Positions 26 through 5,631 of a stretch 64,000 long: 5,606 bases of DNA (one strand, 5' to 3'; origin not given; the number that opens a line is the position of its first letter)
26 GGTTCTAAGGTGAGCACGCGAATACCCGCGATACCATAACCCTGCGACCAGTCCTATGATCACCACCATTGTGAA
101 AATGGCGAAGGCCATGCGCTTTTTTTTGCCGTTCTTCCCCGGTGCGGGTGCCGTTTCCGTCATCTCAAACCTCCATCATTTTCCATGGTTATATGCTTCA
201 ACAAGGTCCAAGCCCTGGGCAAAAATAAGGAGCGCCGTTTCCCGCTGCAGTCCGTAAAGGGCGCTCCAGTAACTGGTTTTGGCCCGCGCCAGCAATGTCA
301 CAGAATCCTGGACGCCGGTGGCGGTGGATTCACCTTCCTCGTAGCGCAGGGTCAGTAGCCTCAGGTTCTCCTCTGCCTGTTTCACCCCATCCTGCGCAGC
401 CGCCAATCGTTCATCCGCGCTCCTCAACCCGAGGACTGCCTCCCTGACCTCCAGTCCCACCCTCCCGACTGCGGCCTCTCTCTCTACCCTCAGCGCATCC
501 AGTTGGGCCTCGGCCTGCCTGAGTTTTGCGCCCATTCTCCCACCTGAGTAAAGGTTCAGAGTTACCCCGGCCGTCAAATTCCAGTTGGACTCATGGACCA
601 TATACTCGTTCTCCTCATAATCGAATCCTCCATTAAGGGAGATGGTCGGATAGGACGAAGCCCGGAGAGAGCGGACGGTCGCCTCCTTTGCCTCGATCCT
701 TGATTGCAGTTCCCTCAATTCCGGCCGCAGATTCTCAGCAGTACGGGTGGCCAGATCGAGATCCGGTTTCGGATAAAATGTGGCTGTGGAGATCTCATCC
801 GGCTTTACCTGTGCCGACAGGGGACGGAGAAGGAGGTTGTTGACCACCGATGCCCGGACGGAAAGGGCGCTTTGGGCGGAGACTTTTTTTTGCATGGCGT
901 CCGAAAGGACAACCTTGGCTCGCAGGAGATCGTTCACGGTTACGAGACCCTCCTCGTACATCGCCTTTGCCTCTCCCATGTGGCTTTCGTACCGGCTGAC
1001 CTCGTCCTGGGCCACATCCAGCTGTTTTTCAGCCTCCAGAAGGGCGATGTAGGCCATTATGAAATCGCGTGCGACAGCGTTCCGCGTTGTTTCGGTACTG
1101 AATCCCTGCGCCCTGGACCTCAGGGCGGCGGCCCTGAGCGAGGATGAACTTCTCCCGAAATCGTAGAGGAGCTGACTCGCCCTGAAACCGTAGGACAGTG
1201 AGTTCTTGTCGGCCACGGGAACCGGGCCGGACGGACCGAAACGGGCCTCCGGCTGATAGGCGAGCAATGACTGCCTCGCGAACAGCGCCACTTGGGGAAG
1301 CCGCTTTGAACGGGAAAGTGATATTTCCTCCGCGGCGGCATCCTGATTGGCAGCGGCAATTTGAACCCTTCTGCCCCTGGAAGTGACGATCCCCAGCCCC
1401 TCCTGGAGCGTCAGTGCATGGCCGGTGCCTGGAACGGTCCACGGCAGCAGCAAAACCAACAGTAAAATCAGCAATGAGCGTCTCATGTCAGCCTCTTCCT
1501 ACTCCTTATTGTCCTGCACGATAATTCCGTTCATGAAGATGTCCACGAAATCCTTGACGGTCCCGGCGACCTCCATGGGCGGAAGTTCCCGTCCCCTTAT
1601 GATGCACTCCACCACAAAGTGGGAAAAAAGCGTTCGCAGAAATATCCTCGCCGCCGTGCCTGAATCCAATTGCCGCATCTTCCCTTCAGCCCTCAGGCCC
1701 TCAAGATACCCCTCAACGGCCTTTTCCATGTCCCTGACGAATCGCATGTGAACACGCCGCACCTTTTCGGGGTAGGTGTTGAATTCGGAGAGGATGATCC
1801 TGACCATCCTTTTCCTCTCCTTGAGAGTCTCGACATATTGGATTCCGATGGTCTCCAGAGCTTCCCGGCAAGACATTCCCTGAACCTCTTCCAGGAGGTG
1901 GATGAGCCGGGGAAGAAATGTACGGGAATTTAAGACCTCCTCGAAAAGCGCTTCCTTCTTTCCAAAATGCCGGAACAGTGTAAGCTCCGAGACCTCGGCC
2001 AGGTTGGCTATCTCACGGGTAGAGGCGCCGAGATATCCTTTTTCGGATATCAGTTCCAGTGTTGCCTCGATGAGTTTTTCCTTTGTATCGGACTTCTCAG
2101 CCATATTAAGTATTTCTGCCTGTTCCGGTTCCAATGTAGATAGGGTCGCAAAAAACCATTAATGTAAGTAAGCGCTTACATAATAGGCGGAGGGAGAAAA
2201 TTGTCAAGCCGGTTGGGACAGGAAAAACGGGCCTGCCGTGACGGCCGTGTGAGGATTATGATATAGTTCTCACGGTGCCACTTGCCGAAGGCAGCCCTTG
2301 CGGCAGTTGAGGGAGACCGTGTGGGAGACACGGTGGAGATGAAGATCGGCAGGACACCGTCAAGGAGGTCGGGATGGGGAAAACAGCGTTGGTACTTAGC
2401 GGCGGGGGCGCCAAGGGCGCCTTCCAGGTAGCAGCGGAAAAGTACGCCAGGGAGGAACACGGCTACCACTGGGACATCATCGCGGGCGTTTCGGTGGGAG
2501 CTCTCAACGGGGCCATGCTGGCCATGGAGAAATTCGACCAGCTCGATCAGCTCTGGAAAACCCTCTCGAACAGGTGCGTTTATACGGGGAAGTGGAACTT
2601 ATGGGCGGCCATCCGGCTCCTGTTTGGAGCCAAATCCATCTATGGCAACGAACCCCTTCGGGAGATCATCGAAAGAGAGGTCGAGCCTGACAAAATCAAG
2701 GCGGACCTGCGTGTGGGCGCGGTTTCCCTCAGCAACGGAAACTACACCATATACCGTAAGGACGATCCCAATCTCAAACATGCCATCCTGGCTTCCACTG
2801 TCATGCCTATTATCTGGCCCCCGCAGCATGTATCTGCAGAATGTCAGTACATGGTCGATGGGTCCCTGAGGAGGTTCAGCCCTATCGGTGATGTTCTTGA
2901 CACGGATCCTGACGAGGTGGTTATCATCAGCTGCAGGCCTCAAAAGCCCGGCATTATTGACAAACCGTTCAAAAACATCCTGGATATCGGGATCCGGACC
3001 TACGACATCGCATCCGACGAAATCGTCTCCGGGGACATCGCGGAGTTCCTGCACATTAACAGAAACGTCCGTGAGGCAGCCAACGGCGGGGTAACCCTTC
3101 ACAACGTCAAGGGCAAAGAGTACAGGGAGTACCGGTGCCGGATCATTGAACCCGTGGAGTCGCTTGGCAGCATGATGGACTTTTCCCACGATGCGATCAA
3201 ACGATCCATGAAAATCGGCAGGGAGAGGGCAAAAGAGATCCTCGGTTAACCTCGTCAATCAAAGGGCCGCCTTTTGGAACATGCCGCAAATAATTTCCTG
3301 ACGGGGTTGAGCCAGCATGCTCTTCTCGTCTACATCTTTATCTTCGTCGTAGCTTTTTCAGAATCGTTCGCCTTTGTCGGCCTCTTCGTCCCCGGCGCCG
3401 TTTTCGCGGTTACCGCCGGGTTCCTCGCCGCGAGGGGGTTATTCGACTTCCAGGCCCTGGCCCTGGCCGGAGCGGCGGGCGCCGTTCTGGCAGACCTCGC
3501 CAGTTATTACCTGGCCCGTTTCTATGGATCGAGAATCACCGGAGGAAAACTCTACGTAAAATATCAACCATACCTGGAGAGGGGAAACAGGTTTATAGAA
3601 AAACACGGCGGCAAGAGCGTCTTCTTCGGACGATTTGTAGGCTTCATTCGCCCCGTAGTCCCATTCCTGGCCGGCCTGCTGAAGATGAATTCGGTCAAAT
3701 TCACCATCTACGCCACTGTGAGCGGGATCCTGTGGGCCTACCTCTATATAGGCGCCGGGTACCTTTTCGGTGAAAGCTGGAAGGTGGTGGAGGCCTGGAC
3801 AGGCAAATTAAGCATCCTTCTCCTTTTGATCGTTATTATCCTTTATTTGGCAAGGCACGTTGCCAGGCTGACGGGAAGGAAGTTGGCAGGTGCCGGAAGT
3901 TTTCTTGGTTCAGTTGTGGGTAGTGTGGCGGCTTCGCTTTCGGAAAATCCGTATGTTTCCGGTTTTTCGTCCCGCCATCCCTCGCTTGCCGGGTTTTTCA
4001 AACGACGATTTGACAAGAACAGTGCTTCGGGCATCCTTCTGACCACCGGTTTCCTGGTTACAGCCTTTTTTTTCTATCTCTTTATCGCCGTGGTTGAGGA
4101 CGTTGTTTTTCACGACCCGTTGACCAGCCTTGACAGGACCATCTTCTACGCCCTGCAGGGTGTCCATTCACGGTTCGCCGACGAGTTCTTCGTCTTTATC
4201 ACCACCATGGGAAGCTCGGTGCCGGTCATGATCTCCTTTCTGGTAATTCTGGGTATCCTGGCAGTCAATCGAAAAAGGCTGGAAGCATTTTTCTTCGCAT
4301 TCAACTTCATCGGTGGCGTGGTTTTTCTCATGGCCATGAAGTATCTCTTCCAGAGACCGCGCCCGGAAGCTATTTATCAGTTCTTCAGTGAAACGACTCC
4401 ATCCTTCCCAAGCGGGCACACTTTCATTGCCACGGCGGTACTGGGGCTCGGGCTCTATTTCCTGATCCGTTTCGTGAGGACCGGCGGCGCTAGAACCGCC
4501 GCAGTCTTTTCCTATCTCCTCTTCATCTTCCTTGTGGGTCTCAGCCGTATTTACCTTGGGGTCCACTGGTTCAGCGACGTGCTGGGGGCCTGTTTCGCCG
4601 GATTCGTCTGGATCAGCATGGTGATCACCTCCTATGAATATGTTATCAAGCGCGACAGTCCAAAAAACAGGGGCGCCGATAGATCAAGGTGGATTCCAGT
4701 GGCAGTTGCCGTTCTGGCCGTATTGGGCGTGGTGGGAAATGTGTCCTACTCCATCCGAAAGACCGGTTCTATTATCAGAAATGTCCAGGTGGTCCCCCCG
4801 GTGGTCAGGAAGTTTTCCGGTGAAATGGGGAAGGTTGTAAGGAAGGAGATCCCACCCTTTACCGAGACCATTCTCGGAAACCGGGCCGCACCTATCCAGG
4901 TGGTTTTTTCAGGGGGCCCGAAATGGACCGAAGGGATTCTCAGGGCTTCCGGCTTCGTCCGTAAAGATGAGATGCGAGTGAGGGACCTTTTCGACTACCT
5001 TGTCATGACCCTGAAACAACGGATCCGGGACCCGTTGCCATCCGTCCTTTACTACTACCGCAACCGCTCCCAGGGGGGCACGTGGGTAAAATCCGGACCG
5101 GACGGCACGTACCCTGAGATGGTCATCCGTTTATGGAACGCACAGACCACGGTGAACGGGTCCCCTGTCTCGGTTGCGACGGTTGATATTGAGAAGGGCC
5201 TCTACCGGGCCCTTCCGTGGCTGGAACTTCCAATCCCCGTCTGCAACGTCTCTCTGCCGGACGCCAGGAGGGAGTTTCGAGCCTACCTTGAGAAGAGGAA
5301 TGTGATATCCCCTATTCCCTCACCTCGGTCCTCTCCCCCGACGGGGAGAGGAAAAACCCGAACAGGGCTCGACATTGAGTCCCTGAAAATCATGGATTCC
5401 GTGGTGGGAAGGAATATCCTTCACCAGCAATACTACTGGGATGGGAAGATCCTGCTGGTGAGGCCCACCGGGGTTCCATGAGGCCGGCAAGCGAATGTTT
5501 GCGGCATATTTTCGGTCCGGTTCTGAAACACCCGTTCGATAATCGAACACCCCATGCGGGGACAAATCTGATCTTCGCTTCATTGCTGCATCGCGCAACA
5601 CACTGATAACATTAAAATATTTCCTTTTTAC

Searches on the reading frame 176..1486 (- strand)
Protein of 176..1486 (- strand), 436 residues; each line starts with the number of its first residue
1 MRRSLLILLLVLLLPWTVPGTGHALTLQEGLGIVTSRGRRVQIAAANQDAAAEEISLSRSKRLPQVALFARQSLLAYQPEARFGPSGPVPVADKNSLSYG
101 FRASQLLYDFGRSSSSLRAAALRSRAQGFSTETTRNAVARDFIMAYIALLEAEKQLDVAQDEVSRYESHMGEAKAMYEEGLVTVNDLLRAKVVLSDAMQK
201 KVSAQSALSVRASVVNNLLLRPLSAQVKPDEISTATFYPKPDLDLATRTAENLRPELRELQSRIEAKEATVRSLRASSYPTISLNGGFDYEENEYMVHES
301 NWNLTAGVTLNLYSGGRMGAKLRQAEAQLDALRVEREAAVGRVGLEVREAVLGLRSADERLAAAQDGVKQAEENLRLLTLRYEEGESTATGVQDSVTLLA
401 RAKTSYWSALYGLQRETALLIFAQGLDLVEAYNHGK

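Call 25: search_protein_families(library=ncbifam, proteins=[window:176-1486:-], max_evalue=1e-20)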
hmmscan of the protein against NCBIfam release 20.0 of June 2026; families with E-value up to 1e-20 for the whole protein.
window:176-1486:- (436 aa): 2 families
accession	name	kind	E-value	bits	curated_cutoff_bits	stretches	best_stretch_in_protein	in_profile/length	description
TIGR01844.1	type_I_sec_TolC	subfamily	5.9e-35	121.1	225.15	1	24-425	2-398/414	TolC family outer membrane protein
TIGR01845.1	outer_NodT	subfamily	4.5e-22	78.5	210.05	1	38-409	70-442/460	efflux transporter outer membrane subunit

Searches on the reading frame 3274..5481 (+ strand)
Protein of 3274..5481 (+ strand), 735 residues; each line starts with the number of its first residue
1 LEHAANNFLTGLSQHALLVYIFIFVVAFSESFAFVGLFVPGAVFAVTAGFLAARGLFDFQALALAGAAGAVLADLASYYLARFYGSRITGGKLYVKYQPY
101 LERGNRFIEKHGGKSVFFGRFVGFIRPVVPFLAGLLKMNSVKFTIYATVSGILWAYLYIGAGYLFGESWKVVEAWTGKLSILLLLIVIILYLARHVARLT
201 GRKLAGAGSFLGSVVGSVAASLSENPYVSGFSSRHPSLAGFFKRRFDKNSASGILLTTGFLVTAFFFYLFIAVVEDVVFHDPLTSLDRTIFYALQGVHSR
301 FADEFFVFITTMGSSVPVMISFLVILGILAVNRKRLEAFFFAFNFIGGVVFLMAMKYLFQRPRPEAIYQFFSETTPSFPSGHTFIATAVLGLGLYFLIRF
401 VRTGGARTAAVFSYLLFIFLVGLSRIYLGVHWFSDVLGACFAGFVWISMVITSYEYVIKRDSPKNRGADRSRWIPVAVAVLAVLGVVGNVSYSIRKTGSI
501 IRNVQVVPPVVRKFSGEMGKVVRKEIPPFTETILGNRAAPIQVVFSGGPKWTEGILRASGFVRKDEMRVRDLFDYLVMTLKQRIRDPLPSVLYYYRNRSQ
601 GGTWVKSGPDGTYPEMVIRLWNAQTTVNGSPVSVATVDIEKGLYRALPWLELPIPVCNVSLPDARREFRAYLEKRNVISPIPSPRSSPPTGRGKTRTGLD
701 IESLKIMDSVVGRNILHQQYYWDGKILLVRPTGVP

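Call 25: search_protein_families(library=ncbifam, proteins=[window:3274-5481:+], max_evalue=1e-20)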
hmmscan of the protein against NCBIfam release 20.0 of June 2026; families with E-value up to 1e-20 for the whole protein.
window:3274-5481:+ (735 aa): 1 family
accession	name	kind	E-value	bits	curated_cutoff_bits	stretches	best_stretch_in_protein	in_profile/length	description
NF008102.0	PRK10847.1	equivalog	3.7e-22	79.2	236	1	13-190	23-201/219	DedA family protein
